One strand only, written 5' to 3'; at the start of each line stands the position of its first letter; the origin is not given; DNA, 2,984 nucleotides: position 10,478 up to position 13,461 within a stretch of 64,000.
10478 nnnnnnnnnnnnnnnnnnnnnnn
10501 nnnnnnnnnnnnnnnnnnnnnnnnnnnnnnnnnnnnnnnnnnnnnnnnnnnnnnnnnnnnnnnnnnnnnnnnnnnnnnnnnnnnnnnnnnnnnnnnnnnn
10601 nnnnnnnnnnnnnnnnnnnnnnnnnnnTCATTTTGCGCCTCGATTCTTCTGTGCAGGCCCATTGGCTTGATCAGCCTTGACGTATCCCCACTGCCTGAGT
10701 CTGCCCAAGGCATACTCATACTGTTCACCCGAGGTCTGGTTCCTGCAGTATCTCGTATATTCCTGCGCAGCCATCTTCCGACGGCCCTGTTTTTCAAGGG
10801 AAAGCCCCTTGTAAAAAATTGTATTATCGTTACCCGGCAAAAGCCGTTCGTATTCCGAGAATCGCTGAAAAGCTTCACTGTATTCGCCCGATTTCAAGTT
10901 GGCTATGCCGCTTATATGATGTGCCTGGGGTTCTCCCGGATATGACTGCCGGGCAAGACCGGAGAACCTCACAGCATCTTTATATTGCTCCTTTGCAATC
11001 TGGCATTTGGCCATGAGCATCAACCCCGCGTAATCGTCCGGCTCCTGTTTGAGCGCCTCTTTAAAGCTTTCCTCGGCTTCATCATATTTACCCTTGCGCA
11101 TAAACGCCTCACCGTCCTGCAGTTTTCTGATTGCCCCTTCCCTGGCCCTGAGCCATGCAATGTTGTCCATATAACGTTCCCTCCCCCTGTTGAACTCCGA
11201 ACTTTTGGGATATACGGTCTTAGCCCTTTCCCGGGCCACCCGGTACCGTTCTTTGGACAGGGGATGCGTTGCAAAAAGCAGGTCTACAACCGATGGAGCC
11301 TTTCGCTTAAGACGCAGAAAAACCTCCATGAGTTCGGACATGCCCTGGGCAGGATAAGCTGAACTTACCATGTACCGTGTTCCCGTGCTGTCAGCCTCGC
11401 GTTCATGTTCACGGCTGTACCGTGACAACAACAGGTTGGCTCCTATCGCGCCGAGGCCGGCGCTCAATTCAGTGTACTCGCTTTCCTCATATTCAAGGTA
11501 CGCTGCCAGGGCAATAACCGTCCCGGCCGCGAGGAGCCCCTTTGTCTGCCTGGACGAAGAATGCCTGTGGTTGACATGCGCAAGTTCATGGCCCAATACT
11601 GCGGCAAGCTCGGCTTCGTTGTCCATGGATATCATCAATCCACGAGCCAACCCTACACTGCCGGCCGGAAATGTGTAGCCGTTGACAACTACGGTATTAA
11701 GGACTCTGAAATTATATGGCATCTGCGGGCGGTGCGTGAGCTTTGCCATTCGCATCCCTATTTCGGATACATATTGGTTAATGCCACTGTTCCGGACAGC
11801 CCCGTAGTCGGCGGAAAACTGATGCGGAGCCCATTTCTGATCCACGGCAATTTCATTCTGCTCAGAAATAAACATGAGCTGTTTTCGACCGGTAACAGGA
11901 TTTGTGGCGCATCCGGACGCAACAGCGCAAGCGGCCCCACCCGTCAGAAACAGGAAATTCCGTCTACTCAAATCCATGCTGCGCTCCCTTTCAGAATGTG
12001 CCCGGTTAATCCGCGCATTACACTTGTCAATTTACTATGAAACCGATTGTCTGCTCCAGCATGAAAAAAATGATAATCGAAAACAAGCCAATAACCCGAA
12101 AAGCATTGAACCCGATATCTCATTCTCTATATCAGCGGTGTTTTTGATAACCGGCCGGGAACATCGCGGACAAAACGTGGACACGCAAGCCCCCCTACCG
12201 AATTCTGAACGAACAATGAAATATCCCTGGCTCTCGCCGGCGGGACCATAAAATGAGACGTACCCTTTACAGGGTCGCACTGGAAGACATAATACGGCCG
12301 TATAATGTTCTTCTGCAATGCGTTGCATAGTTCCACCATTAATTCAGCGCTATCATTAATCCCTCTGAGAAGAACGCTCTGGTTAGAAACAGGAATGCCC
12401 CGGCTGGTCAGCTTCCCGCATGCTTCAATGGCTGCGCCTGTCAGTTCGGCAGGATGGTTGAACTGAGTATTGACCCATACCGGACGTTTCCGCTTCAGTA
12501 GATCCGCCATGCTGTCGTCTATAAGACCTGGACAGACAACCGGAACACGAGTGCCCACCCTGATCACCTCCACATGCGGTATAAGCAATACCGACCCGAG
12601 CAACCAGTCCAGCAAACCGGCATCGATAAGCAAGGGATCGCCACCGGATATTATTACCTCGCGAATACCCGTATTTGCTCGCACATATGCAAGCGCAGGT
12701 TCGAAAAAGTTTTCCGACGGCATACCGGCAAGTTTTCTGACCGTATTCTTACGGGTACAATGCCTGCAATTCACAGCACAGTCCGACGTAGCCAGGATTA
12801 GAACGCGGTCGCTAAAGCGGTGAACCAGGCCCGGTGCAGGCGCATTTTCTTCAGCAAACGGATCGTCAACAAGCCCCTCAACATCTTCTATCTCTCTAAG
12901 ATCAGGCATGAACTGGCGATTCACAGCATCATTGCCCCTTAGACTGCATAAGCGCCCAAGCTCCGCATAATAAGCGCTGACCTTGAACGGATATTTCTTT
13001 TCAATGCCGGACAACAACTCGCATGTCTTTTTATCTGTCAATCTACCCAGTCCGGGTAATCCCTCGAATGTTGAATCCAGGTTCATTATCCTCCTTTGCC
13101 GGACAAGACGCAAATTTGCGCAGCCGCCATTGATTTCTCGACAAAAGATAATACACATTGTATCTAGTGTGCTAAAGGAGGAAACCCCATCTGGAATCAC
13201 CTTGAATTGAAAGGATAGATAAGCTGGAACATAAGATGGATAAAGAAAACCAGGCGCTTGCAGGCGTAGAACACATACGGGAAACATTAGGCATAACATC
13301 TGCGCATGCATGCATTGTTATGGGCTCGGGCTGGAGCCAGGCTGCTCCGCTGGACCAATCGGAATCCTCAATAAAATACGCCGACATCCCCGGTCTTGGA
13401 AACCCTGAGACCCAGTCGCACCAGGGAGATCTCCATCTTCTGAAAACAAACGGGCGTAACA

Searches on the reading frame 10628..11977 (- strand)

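Call 84: search_protein_families(library=pfam, proteins=[window:10628-11977:-], max_evalue=0.001)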
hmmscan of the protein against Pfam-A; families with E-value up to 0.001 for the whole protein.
window:10628-11977:- (449 aa): 12 families
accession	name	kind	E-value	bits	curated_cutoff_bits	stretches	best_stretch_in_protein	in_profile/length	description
PF01435.24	Peptidase_M48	-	1.6e-27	96.9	20.3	1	67-251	4-185/186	Peptidase family M48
PF14559.12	TPR_19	-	5.3e-11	43.1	25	1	293-353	2-62/68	Tetratricopeptide repeat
PF13432.12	TPR_16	-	2.3e-10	41.2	32.7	1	289-336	4-51/65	Tetratricopeptide repeat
PF07719.23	TPR_2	-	5.8e-10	38.9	27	1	289-315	8-34/34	Tetratricopeptide repeat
PF13428.12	TPR_14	-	2.3e-07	31.3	23.5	1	290-324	9-43/44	Tetratricopeptide repeat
PF00515.34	TPR_1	-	1.2e-06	28.5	27.8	1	289-315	8-34/34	Tetratricopeptide repeat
PF12895.13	ANAPC3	-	8e-06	26.5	27.2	0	295-371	2-77/82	Anaphase-promoting complex, cyclosome, subunit 3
PF25064.1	ARM_TT21_5th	-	3.2e-05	24.7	27.8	1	292-375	11-97/117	TT21 fifth ARM repeats domain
PF13414.12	TPR_11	-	5.2e-05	23.3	26.8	1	289-315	1-27/42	TPR repeat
PF23914.1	TPR_CcmH_CycH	-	0.00012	22.4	42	1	289-386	57-157/158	Cytochrome c-type biogenesis protein H TPR domain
PF13174.12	TPR_6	-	0.00016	22.5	26.3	0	289-314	7-32/33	Tetratricopeptide repeat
PF13176.12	TPR_7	-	0.0004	20.7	27.9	0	289-314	6-33/36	Tetratricopeptide repeat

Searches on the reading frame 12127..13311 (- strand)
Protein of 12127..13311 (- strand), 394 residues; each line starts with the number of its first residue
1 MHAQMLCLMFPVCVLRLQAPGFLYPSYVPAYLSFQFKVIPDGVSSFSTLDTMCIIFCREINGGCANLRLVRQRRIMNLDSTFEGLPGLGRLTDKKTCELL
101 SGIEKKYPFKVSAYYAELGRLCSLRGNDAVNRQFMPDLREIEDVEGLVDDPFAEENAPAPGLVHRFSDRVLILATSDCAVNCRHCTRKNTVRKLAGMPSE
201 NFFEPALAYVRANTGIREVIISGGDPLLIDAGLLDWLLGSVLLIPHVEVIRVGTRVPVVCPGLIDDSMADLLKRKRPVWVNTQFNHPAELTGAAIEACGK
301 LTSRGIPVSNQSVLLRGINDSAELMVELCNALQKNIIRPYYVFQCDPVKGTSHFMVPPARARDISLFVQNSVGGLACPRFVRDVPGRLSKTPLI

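Call 84: search_protein_families(library=pfam, proteins=[window:12127-13311:-], max_evalue=0.001)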
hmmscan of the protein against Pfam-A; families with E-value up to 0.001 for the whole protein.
window:12127-13311:- (394 aa): 2 families
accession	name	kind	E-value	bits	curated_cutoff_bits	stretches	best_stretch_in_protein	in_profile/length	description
PF04055.27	Radical_SAM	-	1.8e-10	41.7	29.5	1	175-327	4-164/166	Radical SAM superfamily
PF13353.11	Fer4_12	-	3.4e-05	24.6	22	1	172-231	9-68/137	4Fe-4S single cluster domain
